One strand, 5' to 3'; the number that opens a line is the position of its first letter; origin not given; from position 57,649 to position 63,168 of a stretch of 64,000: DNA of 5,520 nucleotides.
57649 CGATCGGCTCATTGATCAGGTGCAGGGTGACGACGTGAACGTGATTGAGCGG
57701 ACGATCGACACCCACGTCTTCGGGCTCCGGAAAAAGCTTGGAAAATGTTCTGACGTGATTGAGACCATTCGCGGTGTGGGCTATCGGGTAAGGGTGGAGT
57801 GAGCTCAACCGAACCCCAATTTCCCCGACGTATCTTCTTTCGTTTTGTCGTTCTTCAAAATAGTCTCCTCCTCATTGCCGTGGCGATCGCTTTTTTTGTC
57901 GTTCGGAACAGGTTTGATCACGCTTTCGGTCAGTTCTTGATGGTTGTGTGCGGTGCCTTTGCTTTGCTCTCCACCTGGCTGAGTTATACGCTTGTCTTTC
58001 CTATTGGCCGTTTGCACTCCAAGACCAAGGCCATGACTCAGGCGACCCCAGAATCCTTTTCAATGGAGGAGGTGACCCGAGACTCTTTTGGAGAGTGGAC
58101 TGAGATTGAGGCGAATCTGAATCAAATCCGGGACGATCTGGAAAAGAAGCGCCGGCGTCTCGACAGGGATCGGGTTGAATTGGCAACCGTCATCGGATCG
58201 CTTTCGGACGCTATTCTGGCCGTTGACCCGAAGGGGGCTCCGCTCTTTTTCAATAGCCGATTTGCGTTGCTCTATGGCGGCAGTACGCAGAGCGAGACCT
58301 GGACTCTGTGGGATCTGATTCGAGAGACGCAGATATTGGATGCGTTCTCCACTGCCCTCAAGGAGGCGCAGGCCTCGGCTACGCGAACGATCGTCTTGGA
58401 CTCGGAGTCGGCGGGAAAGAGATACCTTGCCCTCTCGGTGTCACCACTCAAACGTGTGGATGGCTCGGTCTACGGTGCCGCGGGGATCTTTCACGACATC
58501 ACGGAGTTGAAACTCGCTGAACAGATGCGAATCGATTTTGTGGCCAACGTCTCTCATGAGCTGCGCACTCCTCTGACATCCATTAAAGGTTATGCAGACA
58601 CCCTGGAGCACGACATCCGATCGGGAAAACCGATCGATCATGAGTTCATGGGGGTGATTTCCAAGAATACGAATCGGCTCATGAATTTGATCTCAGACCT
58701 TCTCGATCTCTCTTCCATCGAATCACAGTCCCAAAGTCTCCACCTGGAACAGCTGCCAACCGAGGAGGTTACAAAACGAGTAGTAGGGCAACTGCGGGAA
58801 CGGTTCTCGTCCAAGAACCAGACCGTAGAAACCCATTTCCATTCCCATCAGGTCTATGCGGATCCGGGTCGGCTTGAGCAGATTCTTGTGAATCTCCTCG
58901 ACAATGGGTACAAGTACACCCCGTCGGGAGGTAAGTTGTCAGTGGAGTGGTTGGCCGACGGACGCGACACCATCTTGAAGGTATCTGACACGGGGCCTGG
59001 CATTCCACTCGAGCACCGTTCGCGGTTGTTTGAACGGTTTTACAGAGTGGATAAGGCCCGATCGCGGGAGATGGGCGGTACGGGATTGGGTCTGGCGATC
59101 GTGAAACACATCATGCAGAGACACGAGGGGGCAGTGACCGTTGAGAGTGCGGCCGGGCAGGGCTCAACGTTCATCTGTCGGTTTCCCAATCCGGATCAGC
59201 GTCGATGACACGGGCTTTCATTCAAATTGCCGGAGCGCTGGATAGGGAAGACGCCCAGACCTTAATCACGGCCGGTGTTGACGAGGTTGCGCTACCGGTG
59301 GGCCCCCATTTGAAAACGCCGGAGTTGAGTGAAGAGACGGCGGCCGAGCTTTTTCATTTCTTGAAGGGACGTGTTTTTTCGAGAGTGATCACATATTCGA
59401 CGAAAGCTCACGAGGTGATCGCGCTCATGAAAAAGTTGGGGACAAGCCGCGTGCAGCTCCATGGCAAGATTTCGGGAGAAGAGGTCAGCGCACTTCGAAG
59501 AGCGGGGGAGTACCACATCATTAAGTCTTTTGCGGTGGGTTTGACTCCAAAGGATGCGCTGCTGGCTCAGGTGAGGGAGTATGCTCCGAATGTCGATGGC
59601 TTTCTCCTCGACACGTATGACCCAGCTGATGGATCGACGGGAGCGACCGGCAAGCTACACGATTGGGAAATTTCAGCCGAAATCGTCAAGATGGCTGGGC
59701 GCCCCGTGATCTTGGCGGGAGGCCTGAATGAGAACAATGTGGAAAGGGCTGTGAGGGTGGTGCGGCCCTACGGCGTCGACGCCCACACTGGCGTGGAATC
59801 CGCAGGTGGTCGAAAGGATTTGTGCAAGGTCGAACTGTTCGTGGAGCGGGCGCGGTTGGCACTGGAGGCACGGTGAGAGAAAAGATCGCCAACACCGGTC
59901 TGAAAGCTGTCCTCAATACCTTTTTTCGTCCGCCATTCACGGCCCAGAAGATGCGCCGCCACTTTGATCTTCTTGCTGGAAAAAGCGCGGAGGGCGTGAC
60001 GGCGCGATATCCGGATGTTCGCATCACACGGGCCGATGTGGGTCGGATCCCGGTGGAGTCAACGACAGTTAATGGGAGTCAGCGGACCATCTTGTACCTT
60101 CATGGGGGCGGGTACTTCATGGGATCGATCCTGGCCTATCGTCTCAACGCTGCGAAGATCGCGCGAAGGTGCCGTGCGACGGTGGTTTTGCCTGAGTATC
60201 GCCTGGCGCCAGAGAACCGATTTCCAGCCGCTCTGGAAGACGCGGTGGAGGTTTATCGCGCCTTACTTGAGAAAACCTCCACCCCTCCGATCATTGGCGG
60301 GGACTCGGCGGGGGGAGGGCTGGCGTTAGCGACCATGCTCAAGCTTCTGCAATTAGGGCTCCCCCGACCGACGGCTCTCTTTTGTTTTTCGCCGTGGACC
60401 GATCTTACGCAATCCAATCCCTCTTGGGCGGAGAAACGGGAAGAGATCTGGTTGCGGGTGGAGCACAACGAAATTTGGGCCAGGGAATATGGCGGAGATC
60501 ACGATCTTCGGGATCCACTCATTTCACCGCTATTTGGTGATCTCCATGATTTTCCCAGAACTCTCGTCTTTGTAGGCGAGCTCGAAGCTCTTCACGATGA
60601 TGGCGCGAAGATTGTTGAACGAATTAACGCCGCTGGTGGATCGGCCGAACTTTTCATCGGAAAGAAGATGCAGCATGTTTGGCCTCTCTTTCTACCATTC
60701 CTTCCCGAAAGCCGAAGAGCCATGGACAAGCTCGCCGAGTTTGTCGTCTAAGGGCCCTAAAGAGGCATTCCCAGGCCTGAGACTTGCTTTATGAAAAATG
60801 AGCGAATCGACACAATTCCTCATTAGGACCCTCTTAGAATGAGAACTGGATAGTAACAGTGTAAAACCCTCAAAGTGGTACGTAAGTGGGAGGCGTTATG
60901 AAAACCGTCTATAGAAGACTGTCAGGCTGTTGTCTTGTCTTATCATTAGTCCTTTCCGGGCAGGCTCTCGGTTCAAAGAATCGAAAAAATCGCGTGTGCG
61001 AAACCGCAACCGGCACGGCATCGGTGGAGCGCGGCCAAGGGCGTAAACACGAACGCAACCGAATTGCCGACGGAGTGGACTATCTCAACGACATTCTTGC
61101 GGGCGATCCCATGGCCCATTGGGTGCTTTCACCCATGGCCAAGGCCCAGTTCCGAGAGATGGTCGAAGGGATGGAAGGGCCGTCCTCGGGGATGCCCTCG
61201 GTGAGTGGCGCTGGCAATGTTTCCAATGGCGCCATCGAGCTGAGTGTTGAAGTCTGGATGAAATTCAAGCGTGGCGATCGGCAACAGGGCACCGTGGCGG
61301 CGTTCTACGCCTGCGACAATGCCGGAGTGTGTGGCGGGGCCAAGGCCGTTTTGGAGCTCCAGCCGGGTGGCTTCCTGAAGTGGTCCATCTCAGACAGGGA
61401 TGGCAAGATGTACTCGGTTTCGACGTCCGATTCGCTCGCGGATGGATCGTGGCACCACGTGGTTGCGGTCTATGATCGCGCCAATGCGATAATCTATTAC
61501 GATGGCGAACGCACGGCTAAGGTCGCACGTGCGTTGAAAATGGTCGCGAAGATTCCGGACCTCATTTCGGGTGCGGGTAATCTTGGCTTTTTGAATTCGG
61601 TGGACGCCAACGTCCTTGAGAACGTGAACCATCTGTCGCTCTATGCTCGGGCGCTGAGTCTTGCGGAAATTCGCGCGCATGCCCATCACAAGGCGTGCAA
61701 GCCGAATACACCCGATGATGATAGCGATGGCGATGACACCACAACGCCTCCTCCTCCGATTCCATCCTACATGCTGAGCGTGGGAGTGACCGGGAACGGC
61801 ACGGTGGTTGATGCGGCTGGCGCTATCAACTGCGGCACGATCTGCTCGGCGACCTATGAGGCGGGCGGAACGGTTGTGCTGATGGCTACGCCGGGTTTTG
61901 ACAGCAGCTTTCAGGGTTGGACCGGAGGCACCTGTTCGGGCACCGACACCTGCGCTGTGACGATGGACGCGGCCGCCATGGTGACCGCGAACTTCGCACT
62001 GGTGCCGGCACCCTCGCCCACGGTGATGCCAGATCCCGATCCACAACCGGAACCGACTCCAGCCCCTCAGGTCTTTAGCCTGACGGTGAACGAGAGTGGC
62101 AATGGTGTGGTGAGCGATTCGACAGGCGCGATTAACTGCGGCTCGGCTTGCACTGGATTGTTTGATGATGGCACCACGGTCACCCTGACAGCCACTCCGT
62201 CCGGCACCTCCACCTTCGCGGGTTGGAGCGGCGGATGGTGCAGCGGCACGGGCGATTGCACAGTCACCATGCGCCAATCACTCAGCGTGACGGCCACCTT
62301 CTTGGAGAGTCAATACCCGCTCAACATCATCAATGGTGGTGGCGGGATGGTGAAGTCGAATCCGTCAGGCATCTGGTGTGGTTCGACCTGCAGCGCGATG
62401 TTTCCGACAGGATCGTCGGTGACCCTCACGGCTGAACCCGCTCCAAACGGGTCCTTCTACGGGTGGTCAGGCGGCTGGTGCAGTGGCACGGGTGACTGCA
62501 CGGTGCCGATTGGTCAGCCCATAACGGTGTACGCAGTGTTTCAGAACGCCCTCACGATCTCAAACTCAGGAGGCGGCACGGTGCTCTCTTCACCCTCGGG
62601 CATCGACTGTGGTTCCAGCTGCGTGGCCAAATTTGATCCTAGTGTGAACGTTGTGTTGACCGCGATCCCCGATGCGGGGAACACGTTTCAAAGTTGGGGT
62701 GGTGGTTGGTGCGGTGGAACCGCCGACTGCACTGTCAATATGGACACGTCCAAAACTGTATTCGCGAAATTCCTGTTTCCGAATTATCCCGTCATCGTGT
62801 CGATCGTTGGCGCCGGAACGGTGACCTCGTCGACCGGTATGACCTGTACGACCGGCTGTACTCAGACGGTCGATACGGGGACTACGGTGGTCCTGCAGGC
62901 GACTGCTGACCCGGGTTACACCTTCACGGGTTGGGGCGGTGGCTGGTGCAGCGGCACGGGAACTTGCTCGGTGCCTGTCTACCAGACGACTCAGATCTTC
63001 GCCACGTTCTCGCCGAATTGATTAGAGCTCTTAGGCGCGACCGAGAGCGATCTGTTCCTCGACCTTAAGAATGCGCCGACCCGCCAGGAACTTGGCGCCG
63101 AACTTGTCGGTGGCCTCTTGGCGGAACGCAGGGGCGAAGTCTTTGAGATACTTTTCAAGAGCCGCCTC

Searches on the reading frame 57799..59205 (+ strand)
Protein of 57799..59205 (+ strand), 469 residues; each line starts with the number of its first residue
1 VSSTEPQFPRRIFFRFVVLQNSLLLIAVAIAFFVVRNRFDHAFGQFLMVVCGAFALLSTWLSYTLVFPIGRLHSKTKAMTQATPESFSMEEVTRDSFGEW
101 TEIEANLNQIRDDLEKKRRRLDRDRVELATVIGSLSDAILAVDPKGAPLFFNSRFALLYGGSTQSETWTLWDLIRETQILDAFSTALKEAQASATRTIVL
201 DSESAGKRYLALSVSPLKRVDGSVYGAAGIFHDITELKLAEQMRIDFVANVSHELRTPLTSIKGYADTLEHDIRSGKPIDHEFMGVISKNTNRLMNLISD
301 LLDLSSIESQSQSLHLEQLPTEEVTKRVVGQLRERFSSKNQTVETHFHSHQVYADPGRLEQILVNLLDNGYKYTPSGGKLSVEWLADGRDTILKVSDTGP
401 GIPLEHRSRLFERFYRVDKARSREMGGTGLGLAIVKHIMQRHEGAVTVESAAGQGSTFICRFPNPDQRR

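Call 39: search_protein_families(library=pfam, proteins=[window:57799-59205:+], max_evalue=0.00001)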
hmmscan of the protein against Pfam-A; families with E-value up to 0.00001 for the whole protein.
window:57799-59205:+ (469 aa): 4 families
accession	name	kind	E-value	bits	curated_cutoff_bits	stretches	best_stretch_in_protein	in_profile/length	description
PF02518.31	HATPase_c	-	1.8e-29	102.9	26.4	1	355-464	2-109/111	Histidine kinase-, DNA gyrase B-, and HSP90-like ATPase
PF00512.31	HisKA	-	8.9e-19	67.8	26.9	1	244-309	2-65/66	His Kinase A (phospho-acceptor) domain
PF08448.16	PAS_4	-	5.4e-07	30.3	23.1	1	134-238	3-109/110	PAS fold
PF13426.13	PAS_9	-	7.3e-06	26.7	27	0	137-236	2-103/103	PAS domain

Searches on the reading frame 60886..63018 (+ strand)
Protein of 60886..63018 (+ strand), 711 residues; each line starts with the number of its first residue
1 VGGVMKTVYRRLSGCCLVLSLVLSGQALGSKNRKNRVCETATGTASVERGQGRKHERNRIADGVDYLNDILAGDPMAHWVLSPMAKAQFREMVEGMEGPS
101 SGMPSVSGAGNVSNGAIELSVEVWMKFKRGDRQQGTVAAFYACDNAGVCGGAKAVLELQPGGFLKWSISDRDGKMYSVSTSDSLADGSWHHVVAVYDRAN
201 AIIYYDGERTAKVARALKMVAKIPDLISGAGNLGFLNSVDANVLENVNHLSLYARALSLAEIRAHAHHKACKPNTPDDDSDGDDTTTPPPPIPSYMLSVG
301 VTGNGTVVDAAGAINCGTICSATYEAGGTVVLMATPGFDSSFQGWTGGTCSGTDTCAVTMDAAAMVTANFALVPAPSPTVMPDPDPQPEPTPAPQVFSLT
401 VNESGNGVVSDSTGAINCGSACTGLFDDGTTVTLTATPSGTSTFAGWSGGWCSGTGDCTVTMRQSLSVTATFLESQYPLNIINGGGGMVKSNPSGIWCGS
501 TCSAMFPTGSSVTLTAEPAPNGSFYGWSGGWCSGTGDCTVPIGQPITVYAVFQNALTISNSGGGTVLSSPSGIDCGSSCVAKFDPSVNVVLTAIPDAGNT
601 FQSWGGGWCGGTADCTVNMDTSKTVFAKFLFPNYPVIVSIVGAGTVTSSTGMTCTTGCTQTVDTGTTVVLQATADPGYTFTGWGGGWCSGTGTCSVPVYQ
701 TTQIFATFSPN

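Call 38: search_protein_families(library=pfam, proteins=[window:60886-63018:+], max_evalue=0.00001)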
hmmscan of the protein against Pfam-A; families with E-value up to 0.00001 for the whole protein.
window:60886-63018:+ (711 aa): 2 families
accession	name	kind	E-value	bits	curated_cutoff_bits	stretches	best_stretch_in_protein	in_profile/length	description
PF18998.6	Flg_new_2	-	9.5e-29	99.6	23.6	3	306-372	12-71/73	Divergent InlB B-repeat domain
PF13385.13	Laminin_G_3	-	5.3e-14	53.1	27.6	1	118-262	18-150/151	Concanavalin A-like lectin/glucanases superfamily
